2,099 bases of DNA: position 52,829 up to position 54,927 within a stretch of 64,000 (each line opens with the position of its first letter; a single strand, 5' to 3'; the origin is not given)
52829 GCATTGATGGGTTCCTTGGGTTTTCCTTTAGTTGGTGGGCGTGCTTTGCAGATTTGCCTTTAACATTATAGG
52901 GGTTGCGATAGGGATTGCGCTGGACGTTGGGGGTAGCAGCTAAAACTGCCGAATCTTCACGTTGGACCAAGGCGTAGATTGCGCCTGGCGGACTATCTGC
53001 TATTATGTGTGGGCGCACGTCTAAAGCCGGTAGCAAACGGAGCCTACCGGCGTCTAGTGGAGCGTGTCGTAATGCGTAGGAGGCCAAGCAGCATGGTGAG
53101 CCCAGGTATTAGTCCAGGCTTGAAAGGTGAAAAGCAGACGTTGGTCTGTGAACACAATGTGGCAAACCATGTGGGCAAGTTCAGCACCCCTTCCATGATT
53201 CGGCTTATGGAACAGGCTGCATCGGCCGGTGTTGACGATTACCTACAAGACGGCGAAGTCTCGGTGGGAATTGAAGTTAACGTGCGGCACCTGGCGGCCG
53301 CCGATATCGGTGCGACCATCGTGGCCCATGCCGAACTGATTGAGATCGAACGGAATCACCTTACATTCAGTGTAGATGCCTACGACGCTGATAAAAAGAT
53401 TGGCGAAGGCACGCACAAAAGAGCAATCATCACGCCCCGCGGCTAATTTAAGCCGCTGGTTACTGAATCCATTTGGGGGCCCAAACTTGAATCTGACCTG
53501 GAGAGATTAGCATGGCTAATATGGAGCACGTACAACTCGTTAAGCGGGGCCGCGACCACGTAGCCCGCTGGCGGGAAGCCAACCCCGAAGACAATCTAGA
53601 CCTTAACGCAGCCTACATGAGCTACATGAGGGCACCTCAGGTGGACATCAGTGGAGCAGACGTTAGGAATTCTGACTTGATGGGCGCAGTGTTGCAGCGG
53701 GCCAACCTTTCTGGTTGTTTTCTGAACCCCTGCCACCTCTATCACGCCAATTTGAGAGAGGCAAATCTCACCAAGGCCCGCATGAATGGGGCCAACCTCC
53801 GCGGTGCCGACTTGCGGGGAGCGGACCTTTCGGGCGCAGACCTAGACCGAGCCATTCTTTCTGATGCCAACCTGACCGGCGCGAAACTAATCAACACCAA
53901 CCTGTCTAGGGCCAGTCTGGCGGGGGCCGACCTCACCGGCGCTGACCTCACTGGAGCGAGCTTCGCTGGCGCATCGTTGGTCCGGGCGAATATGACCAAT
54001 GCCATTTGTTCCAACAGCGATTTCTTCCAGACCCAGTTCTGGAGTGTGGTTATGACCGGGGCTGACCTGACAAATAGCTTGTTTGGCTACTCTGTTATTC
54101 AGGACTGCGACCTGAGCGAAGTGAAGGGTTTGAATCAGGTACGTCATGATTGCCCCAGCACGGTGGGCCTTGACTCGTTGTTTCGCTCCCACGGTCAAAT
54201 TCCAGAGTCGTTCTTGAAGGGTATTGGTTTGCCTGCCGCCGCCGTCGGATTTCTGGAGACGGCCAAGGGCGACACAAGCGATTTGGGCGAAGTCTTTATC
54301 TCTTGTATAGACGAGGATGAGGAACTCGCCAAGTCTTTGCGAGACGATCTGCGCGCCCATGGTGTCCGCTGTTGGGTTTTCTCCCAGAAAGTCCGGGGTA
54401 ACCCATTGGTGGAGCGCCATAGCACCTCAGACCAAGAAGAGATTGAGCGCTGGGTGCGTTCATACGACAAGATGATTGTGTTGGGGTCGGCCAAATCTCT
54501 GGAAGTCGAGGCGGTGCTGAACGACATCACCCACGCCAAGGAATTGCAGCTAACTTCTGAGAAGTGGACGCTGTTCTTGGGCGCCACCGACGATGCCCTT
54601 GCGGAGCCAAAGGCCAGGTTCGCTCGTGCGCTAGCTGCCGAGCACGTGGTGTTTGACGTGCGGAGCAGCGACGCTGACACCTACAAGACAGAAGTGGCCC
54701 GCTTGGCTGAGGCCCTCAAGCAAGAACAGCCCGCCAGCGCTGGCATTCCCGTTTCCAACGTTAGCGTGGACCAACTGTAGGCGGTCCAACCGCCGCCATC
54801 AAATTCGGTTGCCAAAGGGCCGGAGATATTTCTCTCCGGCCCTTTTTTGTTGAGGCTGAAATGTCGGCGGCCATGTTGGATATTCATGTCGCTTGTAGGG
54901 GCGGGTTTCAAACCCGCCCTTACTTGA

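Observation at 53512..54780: Pentapeptide-repeat / TIR-like fusion protein, a candidate single-gene NAD-targeting or defence effector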

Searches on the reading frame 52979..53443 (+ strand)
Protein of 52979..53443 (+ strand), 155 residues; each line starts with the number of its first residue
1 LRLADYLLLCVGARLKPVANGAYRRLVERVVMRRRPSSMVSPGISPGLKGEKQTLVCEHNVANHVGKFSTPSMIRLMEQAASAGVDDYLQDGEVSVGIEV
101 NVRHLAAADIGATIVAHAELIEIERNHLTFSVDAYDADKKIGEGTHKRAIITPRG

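Call 3: search_protein_families(library=pfam, proteins=[window:52979-53443:+], max_evalue=1)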
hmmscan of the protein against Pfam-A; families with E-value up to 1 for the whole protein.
window:52979-53443:+ (155 aa): 3 families
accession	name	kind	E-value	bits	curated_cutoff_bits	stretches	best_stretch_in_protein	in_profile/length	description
PF22636.2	FlK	-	1.2e-31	109.3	27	1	66-152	15-101/103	Fluoroacetyl-CoA-specific thioesterase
PF03061.28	4HBT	-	9.8e-09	35.9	20.6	1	74-140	10-76/79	Thioesterase superfamily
PF14539.12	DUF4442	-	0.0064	17.1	25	1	59-140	39-121/132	Domain of unknown function (DUF4442)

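Call 5: search_protein_families(library=ncbifam, proteins=[window:52979-53443:+], max_evalue=1)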
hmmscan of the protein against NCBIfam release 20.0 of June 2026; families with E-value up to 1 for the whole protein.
window:52979-53443:+ (155 aa): 4 families
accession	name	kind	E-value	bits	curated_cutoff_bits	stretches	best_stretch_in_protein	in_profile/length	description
NF047425.1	MenI_Listeria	exception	1.6e-06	27.9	185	1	66-140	34-107/122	1,4-dihydroxy-2-naphthoyl-CoA hydrolase MenI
TIGR00369.1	unchar_dom_1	domain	1.7e-05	24.9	36.6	1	55-141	22-107/117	hotdog fold thioesterase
NF005716.0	PRK07531.1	equivalog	0.0072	15.1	592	1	83-140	383-441/495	carnitine 3-dehydrogenase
NF003359.0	PRK04424.1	equivalog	0.027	14.1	183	1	91-146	124-179/190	transcription factor FapR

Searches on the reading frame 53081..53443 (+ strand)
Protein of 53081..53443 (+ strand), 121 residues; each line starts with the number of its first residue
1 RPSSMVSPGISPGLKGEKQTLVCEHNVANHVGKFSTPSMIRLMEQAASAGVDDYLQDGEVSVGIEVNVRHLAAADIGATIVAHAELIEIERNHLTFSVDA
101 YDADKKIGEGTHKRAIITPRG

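Call 55: find_related_loci(query=A6, collection=metagenome_contigs, flank=6000)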
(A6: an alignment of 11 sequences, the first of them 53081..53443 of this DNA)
Query A6 (121 aa) in metagenome_contigs; peptide patterns used: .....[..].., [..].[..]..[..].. (x = any residue, [..] = any of these).
230 stretches matched a pattern; 79 encode a relative of the query (tblastn E <= 1e-3); 79 distinct loci.
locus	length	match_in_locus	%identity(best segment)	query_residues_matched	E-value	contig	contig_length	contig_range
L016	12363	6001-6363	82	1-121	5e-66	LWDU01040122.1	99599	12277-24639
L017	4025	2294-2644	84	5-121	4e-65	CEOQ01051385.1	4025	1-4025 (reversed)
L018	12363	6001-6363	80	1-121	5e-65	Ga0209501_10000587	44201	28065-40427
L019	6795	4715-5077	80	1-121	1e-64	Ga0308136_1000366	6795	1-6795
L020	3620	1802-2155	83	4-121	1e-62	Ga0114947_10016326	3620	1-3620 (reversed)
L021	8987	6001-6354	83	4-121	2e-62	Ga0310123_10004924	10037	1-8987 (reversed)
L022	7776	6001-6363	79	1-121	4e-62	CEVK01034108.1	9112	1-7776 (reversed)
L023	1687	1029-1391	79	1-121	7e-64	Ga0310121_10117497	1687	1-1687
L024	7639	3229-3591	77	1-121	8e-62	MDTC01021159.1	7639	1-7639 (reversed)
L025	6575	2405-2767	78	1-121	5e-62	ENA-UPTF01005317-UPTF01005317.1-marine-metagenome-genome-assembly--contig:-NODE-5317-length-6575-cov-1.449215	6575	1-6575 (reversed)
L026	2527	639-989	83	5-121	4e-62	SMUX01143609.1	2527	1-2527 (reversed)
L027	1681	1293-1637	83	3-117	4e-63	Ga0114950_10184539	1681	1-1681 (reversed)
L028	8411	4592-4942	79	1-117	6e-61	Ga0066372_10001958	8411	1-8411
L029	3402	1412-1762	79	1-117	5e-61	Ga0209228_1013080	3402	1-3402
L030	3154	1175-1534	78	1-120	1e-60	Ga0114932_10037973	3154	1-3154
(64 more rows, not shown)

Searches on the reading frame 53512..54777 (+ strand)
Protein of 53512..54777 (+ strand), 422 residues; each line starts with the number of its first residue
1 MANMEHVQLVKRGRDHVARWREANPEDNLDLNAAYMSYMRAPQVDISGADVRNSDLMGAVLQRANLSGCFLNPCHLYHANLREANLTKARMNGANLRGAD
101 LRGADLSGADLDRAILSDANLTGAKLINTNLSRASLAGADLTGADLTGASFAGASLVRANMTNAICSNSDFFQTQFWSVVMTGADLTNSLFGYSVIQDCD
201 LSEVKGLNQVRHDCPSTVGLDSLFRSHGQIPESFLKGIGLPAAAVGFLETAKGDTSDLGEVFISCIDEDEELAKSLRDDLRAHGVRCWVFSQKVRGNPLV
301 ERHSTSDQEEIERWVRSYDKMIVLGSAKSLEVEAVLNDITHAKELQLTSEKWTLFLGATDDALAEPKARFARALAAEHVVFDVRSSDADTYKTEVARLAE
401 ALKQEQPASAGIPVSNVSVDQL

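Call 3: search_protein_families(library=pfam, proteins=[window:53512-54777:+], max_evalue=1)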
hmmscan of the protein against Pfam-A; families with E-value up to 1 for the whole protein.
window:53512-54777:+ (422 aa): 5 families
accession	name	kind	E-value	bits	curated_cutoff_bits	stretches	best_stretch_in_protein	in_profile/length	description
PF00805.28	Pentapeptide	-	4.8e-39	131.9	20.2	5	79-118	1-40/40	Pentapeptide repeats (8 copies)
PF13576.12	Pentapeptide_3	-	7.2e-15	55.4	27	2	79-119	4-47/48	Pentapeptide repeats (9 copies)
PF13599.13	Pentapeptide_4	-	2.3e-14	53.7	38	2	103-160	10-67/78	Pentapeptide repeat region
PF13676.11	TIR_2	-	7.9e-08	33.3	28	1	261-386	1-111/122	TIR domain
PF25296.1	Decapeptide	-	0.15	12.4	45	1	79-146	5-72/74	Decapeptide repeat region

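Call 4: search_protein_families(library=padloc, proteins=[window:53512-54777:+], max_evalue=1)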
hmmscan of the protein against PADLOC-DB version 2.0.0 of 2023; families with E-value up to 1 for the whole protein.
window:53512-54777:+ (422 aa): 2 families
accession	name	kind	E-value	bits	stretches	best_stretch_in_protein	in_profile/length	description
PDLC02012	SAVED5--SAVED_TIR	-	9.8e-06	22.9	1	251-288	6-43/404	-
PDLC00424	ThsB1|ThsB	-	0.012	13.4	1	249-293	92-136/234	TIR-like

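Call 5: search_protein_families(library=ncbifam, proteins=[window:53512-54777:+], max_evalue=1)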
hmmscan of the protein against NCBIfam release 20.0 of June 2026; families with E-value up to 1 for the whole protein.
window:53512-54777:+ (422 aa): 18 families
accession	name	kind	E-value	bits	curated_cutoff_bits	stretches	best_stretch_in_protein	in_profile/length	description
NF052603.1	penta_Alr5209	equivalog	9.3e-25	86.9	125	2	86-177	15-106/113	Alr5209 family pentapeptide repeat protein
NF047416.1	penta_HetL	equivalog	3.5e-24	85.5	260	1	84-203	48-167/218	heterocyst differentiation pentapeptide repeat protein HetL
NF011743.0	PRK15196.1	equivalog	1.7e-21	76.5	354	2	46-141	219-314/350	type III secretion system effector PipB2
NF011744.0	PRK15197.1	equivalog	7.6e-21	74.5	274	2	96-192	166-264/291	SPI-2 type III secretion system effector PipB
NF033086.2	penta_rpt_Qnr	equivalog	3.9e-15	56.2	240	2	43-149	85-191/211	Qnr family pentapeptide repeat protein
NF012151.0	penta_rpt_QnrAS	exception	4.3e-13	49.8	490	2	30-114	17-102/218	QnrAS family quinolone resistance pentapeptide repeat protein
NF000421.1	penta_rpt_QnrVC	exception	8.7e-13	48.7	460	2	43-150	91-198/218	QnrVC family quinolone resistance pentapeptide repeat protein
NF038182.1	penta_rpt_SmQnr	exception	1.3e-11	44.8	460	2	41-132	82-183/215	SmQnr family pentapeptide repeat protein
NF012152.0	penta_rpt_QnrC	exception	4.2e-11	43.2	500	2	119-206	62-144/221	QnrC family quinolone resistance pentapeptide repeat protein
NF000420.1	penta_rpt_QnrB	exception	4.9e-11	43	460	1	44-205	28-195/214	QnrB family quinolone resistance pentapeptide repeat protein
NF033375.2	penta_rpt_QnrE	exception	1.6e-10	41.3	480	1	45-147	90-197/214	QnrE family quinolone resistance pentapeptide repeat protein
NF000349.1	mfpA_AE000516.2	equivalog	5.1e-10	39.5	360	2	50-126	88-164/183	pentapeptide repeat protein MfpA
NF000056.3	penta_rpt_QnrS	exception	9.4e-10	38.5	460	2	43-148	91-196/218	QnrS family quinolone resistance pentapeptide repeat protein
NF000071.4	penta_rpt_QnrA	exception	2.7e-09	37.1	450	1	32-186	19-179/218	QnrA family quinolone resistance pentapeptide repeat protein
NF011904.1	PRK15377.1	subfamily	6.3e-08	31.4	500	2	103-185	18-101/606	type III secretion system effector HECT-type E3 ubiquitin transferase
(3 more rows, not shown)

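Call 59: predict_structure(alignment_id=A1)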
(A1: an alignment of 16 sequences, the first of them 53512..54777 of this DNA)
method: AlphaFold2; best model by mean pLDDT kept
length: 422 residues; sequences in the alignment: 16
mean_pLDDT: 80.9   pTM: 0.56
mean pLDDT of the five models: 80.9, 80.1, 79.4, 78.8, 77.9
residues with pLDDT >= 90: 141; 70-90: 198; 50-70: 49; < 50: 34
segments of 3 or more residues with pLDDT < 50: 255-258, 296-316, 415-422
pLDDT, mean of each block of 10 residues (from residue 1): 67 76 74 59 79 88 93 90 97 93 98 94 98 93 98 93 98 92 97 89 94 86 82 87 69 57 85 87 77 50 33 50 88 82 78 87 83 84 82 88 68 46 31
secondary structure, 60 per line:
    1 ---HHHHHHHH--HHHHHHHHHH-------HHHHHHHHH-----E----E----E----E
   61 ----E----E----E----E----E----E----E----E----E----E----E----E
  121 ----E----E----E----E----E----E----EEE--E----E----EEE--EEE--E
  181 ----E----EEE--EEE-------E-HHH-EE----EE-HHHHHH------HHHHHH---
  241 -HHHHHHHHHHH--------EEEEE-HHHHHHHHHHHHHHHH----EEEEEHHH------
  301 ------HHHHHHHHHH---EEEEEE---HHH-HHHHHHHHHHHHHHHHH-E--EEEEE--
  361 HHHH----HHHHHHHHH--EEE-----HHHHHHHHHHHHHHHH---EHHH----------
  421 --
elements in order: H4-11 H14-23 H31-39 E155-157 E170-172 E175-177 E190-192 E195-197 H220-225 H232-237 H242-252 E261-265 H267-282 E287-291 H307-316 E320-325 H333-349 E354-358 H361-364 H369-377 E380-382 H388-403
